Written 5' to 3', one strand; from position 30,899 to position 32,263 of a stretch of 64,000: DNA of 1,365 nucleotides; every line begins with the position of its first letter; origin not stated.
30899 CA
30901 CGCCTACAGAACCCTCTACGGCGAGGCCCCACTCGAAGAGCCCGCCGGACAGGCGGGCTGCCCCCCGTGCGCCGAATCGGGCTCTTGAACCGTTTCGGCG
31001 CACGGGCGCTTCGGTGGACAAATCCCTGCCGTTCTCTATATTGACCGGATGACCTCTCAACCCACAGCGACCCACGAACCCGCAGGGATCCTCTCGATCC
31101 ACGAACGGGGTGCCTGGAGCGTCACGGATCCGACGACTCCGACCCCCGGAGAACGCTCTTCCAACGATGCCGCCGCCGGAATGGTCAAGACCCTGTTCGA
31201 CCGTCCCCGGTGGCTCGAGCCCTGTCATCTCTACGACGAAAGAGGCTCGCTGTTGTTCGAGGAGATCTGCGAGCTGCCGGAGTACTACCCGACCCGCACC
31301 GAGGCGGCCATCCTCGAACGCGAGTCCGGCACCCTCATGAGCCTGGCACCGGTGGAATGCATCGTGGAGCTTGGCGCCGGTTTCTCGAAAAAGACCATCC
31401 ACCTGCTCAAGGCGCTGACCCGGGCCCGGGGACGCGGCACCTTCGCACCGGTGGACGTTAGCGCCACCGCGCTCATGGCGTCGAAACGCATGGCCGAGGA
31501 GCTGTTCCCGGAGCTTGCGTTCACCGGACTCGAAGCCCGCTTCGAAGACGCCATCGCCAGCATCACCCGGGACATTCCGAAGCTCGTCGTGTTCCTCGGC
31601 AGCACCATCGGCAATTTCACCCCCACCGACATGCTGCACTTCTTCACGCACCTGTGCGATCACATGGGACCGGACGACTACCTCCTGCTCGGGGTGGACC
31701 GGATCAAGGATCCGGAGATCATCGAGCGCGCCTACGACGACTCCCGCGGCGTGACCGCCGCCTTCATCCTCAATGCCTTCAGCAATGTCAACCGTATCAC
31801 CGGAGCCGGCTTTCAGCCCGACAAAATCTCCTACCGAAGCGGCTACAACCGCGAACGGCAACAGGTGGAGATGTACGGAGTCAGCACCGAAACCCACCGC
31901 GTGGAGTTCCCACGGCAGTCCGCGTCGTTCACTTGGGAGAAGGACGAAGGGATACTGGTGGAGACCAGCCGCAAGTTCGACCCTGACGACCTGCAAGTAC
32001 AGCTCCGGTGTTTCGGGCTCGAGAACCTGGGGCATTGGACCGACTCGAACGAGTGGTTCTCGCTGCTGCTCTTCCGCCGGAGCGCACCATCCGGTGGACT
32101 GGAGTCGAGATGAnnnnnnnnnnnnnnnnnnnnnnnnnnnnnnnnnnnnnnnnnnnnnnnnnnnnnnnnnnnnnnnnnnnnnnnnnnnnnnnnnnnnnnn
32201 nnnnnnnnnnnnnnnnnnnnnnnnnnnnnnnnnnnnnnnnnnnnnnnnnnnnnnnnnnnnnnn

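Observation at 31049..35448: Hercynine synthase EgtD is translationally coupled to an HdrD-like CCG iron-sulfur protein and followed by a 667-aa hydrolase-like protein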

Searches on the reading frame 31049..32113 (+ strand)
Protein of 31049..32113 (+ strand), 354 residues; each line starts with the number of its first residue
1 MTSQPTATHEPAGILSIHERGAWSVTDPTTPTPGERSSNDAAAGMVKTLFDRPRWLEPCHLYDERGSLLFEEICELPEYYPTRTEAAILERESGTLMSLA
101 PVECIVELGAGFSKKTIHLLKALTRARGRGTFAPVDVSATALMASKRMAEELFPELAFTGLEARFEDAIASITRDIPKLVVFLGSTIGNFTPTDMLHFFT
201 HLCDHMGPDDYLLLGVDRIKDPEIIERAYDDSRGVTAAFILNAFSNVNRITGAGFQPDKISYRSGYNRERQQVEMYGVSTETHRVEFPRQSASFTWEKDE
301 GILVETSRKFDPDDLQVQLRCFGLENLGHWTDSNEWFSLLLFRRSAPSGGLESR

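Call 7: search_protein_families(library=pfam, proteins=[window:31049-32113:+], max_evalue=0.01)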
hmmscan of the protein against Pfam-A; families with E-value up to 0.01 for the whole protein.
window:31049-32113:+ (354 aa): 1 family
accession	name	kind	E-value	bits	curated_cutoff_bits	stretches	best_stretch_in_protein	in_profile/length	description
PF10017.15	Methyltransf_33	-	3.3e-89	299.4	23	1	45-343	5-303/304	Histidine-specific methyltransferase, SAM-dependent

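Call 8: search_protein_families(library=ncbifam, proteins=[window:31049-32113:+], max_evalue=0.01)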
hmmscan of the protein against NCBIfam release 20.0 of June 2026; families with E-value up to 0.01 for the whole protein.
window:31049-32113:+ (354 aa): 2 families
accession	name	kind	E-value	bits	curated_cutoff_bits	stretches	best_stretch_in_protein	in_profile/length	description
TIGR03438.1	egtD_ergothio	equivalog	1.6e-85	287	290.9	1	45-341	6-300/301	L-histidine N(alpha)-methyltransferase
TIGR03439.1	methyl_EasF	subfamily_domain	5.9e-51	173.2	205.55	1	49-337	21-317/321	EasF family methyltransferase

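Call 19: find_homologous_proteins(query=window:31049-32113:+, max_evalue=1e-20)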
Query window:31049-32113:+ (354 aa): 7641 proteins with E <= 1e-20 among 8000 candidates; the best 120 are listed.
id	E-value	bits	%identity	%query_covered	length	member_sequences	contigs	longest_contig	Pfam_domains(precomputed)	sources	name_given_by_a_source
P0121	4.6e-222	754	94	100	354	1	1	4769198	PF10017.16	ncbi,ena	-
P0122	7.9e-197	671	86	96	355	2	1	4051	PF10017.16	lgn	-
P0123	6.7e-196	668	83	100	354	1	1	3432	PF10017.16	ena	-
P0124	1.1e-195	668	83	100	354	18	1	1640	PF10017.16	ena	-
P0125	1.2e-192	658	83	98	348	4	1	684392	PF10017.16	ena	-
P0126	1.2e-191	654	81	100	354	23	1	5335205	PF10017.16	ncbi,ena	-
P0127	7.0e-190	649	82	97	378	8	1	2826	PF10017.16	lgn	-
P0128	5.6e-189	646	84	95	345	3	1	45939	PF10017.16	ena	-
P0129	7.9e-189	645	82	97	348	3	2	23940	PF10017.16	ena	-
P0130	1.1e-188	645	82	98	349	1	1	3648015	PF10017.16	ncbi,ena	-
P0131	2.9e-187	640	82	97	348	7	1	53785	PF10017.16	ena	-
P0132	1.4e-186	638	81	98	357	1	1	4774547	PF10017.16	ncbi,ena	-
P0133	2.2e-184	630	83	95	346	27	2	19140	PF10017.16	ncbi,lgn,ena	-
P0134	4.5e-183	626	81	95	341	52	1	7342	PF10017.16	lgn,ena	-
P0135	5.8e-180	616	79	96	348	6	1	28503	PF10017.16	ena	-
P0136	5.7e-127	442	59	95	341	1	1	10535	PF10017.16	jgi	-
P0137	4.4e-125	435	60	94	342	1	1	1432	PF10017.16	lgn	-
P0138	1.3e-123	431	59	94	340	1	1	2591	PF10017.16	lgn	-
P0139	3.3e-122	426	58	95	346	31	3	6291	PF10017.16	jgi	jgi:L-histidine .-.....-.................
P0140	4.0e-122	426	60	94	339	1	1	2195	PF10017.16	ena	-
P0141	6.6e-121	422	58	94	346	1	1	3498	PF10017.16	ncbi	ncbi:MAG: L-histidine N(alpha)-methyltransferase [Candidatus Binatia bacterium]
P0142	3.2e-120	419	55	95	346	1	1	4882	PF10017.16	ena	-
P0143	4.3e-120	419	57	95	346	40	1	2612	PF10017.16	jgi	-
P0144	1.9e-119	417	59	94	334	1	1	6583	PF10017.16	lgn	-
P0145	2.8e-118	413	57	94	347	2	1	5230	PF10017.16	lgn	-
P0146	3.7e-118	413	58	95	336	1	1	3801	PF10017.16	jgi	-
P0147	4.6e-118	412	55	94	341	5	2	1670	PF10017.16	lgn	-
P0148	5.9e-118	412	55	97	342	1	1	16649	PF10017.16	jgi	jgi:dimethylhistidine N-methyltransferase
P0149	7.1e-118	412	55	95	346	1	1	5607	PF10017.16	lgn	-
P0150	8.5e-118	411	55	97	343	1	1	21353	PF10017.16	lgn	-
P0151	1.1e-117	411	59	87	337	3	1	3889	PF10017.16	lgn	-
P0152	1.6e-117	411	57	94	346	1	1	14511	PF10017.16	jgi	jgi:dimethylhistidine N-methyltransferase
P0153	3.4e-117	410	55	96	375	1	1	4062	PF10017.16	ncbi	-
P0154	3.7e-117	409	56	95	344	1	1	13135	PF10017.16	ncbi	-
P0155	5.6e-117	409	54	98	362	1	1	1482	PF10017.16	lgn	-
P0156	5.8e-117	409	55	95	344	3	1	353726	PF10017.16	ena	-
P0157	9.8e-117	408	56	94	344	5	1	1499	PF10017.16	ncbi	-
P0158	1.2e-116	408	57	92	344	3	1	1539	PF10017.16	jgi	jgi:L-histidine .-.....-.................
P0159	1.7e-116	407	53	95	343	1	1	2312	PF10017.16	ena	-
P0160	1.8e-116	407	55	98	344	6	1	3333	PF10017.16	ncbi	-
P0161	2.1e-116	407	55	95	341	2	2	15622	PF10017.16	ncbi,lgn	ncbi:MAG: L-histidine N(alpha)-methyltransferase [Candidatus Binatia bacterium]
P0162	2.1e-116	407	54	95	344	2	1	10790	PF10017.16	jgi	-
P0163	3.8e-116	406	54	95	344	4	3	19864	PF10017.16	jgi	jgi:dimethylhistidine N-methyltransferase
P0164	3.8e-116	406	54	95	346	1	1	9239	PF10017.16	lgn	-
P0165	4.1e-116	406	54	95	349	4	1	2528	PF10017.16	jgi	jgi:dimethylhistidine N-methyltransferase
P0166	4.7e-116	406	54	95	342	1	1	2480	PF10017.16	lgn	-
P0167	5.7e-116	405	58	89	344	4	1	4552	PF10017.16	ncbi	-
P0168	7.0e-116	405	56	94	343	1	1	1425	PF10017.16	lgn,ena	-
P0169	7.1e-116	405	54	94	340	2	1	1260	PF10017.16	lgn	-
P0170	7.3e-116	405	55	94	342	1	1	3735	PF10017.16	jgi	jgi:L-histidine Nalpha-methyltransferase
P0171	7.7e-116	405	54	95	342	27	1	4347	PF10017.16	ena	-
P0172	1.1e-115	405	53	97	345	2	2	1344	PF10017.16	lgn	-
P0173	1.2e-115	404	55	96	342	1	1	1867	PF10017.16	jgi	jgi:dimethylhistidine N-methyltransferase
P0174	1.2e-115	404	55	96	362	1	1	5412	PF10017.16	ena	-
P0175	1.5e-115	404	57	92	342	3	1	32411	PF10017.16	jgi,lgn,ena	-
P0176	1.5e-115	404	54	96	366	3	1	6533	PF10017.16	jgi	jgi:L-histidine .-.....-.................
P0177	1.6e-115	404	55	94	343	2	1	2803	PF10017.16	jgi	jgi:dimethylhistidine N-methyltransferase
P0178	2.1e-115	404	54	95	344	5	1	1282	PF10017.16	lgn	-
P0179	2.8e-115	403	55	95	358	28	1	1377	PF10017.16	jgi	-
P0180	3.8e-115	403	54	98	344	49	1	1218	PF10017.16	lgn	-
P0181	3.9e-115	403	53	98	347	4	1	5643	PF10017.16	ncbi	-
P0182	4.0e-115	403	55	94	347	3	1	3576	PF10017.16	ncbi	-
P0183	5.2e-115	402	56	94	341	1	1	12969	PF10017.16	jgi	jgi:L-histidine Nalpha-methyltransferase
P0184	7.4e-115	402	55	94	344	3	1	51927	PF10017.16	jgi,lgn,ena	-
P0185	7.5e-115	402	54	98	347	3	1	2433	PF10017.16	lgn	-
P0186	8.0e-115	402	53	98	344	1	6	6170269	PF10017.16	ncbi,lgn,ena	-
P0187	1.0e-114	401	54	95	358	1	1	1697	PF10017.16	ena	-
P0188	1.0e-114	401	55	95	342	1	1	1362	PF10017.16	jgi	jgi:dimethylhistidine N-methyltransferase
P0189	1.0e-114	401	55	94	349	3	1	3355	PF10017.16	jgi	-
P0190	1.3e-114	401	54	94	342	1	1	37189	PF10017.16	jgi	jgi:L-histidine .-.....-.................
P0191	1.5e-114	401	53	98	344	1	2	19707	PF10017.16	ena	-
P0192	1.7e-114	401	53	95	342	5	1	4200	PF10017.16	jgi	jgi:L-histidine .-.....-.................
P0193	1.8e-114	401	53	89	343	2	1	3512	PF10017.16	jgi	jgi:L-histidine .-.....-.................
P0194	2.4e-114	400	52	96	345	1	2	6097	PF10017.16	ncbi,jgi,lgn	ncbi:MAG TPA: L-histidine N(alpha)-methyltransferase [Candidatus Binatia bacterium]|jgi:dimethylhist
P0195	2.4e-114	400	55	94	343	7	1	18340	PF10017.16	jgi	jgi:dimethylhistidine N-methyltransferase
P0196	2.8e-114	400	53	97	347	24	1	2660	PF10017.16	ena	-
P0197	3.1e-114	400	58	87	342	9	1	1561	PF10017.16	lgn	-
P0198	4.6e-114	399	54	97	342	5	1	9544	PF10017.16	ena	-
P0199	5.6e-114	399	55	97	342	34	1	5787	PF10017.16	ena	-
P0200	5.7e-114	399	55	95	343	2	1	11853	PF10017.16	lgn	-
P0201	6.3e-114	399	54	95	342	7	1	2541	PF10017.16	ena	-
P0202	6.8e-114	399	55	95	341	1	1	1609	PF10017.16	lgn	-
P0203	9.4e-114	398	55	95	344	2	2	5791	PF10017.16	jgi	jgi:dimethylhistidine N-methyltransferase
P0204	9.8e-114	398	53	98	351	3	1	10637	PF10017.16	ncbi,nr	ncbi:L-histidine N(alpha)-methyltransferase [Acidobacteria bacterium AH-259-O06]|nr:L-histidine N(al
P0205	9.8e-114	398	59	87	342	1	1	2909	PF10017.16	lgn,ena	-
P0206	1.0e-113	398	52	95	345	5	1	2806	PF10017.16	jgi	-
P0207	1.0e-113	398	53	96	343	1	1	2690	PF10017.16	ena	-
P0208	1.2e-113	398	54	94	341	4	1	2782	PF10017.16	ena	-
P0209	1.4e-113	398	53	97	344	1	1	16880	PF10017.16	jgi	jgi:L-histidine Nalpha-methyltransferase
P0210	1.4e-113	398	53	94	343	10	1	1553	PF10017.16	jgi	-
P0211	1.5e-113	398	54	94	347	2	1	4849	PF10017.16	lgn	-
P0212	2.2e-113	397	54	94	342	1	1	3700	PF10017.16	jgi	jgi:dimethylhistidine N-methyltransferase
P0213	2.2e-113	397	55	94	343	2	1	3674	PF10017.16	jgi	jgi:dimethylhistidine N-methyltransferase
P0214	2.3e-113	397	54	98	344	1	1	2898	PF10017.16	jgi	-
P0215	2.5e-113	397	54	95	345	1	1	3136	PF10017.16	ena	-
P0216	2.8e-113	397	54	96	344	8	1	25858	PF10017.16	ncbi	ncbi:MAG: L-histidine N(alpha)-methyltransferase [Candidatus Binatia bacterium]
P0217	2.9e-113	397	54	95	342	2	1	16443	PF10017.16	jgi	jgi:dimethylhistidine N-methyltransferase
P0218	3.2e-113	396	59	86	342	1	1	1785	PF10017.16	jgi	jgi:dimethylhistidine N-methyltransferase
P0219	3.4e-113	396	53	94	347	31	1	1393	PF10017.16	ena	-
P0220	4.1e-113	396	56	87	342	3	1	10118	PF10017.16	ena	-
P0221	4.9e-113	396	57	86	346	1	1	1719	PF10017.16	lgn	-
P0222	5.3e-113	396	54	95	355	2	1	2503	PF10017.16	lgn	-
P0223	5.6e-113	396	55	92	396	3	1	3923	PF10017.16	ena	-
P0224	7.4e-113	395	54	95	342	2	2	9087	PF10017.16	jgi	jgi:L-histidine Nalpha-methyltransferase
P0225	9.0e-113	395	59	84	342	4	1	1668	PF10017.16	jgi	jgi:dimethylhistidine N-methyltransferase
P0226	9.3e-113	395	53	96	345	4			PF10017.16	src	-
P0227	1.2e-112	395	54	94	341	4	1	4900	PF10017.16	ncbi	-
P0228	1.2e-112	395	53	95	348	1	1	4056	PF10017.16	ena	-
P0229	1.2e-112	394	54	94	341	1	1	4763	PF10017.16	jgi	jgi:L-histidine Nalpha-methyltransferase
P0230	1.3e-112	394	55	92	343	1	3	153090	PF10017.16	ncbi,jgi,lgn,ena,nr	ncbi:MAG: L-histidine N(alpha)-methyltransferase [Deltaproteobacteria bacterium]|nr:L-histidine N(al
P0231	1.4e-112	394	56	87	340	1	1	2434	PF10017.16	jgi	-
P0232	1.6e-112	394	57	86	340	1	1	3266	PF10017.16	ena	-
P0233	1.7e-112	394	54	94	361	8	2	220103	PF10017.16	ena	-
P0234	1.7e-112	394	52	95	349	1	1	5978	PF10017.16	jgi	-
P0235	1.7e-112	394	53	95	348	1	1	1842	PF10017.16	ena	-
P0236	1.7e-112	394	53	96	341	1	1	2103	PF10017.16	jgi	jgi:L-histidine Nalpha-methyltransferase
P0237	1.8e-112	394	52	94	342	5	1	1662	PF10017.16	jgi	jgi:L-histidine Nalpha-methyltransferase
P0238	1.9e-112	394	53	95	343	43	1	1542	PF10017.16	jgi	jgi:L-histidine Nalpha-methyltransferase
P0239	2.0e-112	394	54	94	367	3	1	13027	PF10017.16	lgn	-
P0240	2.0e-112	394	55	95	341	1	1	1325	PF10017.16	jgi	jgi:dimethylhistidine N-methyltransferase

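Call 22: find_encoding_contigs(protein=P0156, flank=8000, max_places=2)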
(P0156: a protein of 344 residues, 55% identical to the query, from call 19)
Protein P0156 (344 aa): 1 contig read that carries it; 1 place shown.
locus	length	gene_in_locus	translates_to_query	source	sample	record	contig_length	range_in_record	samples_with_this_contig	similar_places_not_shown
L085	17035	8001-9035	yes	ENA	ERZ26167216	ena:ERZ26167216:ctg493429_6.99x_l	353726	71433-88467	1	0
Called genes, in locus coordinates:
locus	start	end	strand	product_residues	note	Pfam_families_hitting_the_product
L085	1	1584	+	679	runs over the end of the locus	PF12895:ANAPC3 (faint), PF00515:TPR_1 (faint), PF07719:TPR_2 (faint), PF09976:TPR_21 (faint), PF13174:TPR_6 (faint), PF13525:YfiO (weak), PF01464:SLT, PF27553:SLT_superhelical, +8 more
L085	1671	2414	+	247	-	PF07722:Peptidase_C26, PF00117:GATase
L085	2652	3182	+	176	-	PF00072:Response_reg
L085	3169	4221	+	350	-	PF13365:Trypsin_2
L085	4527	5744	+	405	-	PF00512:HisKA, PF02518:HATPase_c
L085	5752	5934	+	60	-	-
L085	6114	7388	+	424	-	PF00989:PAS, PF08448:PAS_4, PF13188:PAS_8 (weak), PF21370:PAS_GdpP (faint), PF13426:PAS_9 (weak), PF00512:HisKA, PF02518:HATPase_c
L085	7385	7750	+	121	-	PF00072:Response_reg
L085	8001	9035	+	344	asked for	PF10017:Methyltransf_33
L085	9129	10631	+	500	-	PF07690:MFS_1, PF12832:MFS_1_like (faint), PF13347:MFS_2 (weak), PF07690:MFS_1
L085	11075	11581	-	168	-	-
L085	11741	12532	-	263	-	PF14686:fn3_3 (faint), PF13620:CarboxypepD_reg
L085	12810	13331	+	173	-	PF00254:FKBP_C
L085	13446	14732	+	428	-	PF07690:MFS_1, PF12832:MFS_1_like, PF13347:MFS_2 (weak), PF06779:MFS_4 (weak), PF07690:MFS_1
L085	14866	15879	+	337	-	PF03401:TctC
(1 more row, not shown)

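Call 23: find_encoding_contigs(protein=P0186, flank=8000, max_places=2)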
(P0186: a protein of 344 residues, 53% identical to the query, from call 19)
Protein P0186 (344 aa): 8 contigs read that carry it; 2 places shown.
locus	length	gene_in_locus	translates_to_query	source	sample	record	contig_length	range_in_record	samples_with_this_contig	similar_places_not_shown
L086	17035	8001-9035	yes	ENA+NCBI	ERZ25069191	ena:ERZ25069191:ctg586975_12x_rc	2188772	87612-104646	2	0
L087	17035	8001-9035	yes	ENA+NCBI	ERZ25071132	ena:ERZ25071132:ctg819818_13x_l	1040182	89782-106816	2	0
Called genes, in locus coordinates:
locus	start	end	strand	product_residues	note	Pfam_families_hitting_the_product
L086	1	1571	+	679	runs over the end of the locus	PF12895:ANAPC3 (faint), PF00515:TPR_1 (faint), PF07719:TPR_2 (faint), PF13181:TPR_8 (faint), PF13525:YfiO (weak), PF13174:TPR_6 (weak), PF01464:SLT, PF27553:SLT_superhelical, +7 more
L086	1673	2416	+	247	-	PF07722:Peptidase_C26, PF00117:GATase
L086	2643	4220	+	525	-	PF00072:Response_reg, PF13365:Trypsin_2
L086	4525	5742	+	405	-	PF00512:HisKA, PF02518:HATPase_c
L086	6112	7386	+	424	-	PF00989:PAS (weak), PF08448:PAS_4, PF13188:PAS_8 (weak), PF13426:PAS_9 (weak), PF00512:HisKA, PF02518:HATPase_c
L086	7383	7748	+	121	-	PF00072:Response_reg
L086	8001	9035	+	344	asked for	PF10017:Methyltransf_33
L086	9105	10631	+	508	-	PF07690:MFS_1, PF12832:MFS_1_like (faint), PF07690:MFS_1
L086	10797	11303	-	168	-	-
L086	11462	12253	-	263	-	PF14686:fn3_3 (faint), PF13620:CarboxypepD_reg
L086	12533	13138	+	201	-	PF00254:FKBP_C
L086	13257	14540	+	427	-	PF07690:MFS_1, PF12832:MFS_1_like, PF13347:MFS_2 (weak), PF06779:MFS_4 (weak), PF07690:MFS_1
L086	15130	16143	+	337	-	PF03401:TctC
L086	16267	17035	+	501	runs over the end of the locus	PF01970:TctA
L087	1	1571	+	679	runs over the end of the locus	PF12895:ANAPC3 (faint), PF00515:TPR_1 (faint), PF07719:TPR_2 (faint), PF13181:TPR_8 (faint), PF13525:YfiO (weak), PF13174:TPR_6 (weak), PF01464:SLT, PF27553:SLT_superhelical, +7 more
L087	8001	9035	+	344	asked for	PF10017:Methyltransf_33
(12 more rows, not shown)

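Call 38: search_solved_structures(query=window:31049-32113:+, show_alignments=1, max_evalue=1e-10)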
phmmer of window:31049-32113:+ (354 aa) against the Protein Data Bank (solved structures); distinct sequences matched with E-value up to 1e-10: 6.
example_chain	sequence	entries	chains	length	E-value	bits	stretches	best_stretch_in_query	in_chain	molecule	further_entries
4uy7_A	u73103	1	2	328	6.6e-52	179.9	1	44-341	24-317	HISTIDINE-SPECIFIC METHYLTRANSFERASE EGTD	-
4uy5_A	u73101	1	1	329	6.6e-52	179.9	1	44-341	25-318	HISTIDINE-SPECIFIC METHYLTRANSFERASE EGTD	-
4uy6_A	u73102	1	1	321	7.3e-52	179.8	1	44-341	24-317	HISTIDINE-SPECIFIC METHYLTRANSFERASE EGTD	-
4pim_A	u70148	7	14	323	1e-51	179.2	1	39-341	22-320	Histidine-specific methyltransferase EgtD | Histidine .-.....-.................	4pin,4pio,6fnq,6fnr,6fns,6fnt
7scf_A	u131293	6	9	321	6.7e-51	176.6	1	49-341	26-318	Histidine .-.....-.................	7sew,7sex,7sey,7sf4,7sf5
4pip_A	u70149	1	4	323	2.5e-50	174.7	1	39-341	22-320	Histidine-specific methyltransferase EgtD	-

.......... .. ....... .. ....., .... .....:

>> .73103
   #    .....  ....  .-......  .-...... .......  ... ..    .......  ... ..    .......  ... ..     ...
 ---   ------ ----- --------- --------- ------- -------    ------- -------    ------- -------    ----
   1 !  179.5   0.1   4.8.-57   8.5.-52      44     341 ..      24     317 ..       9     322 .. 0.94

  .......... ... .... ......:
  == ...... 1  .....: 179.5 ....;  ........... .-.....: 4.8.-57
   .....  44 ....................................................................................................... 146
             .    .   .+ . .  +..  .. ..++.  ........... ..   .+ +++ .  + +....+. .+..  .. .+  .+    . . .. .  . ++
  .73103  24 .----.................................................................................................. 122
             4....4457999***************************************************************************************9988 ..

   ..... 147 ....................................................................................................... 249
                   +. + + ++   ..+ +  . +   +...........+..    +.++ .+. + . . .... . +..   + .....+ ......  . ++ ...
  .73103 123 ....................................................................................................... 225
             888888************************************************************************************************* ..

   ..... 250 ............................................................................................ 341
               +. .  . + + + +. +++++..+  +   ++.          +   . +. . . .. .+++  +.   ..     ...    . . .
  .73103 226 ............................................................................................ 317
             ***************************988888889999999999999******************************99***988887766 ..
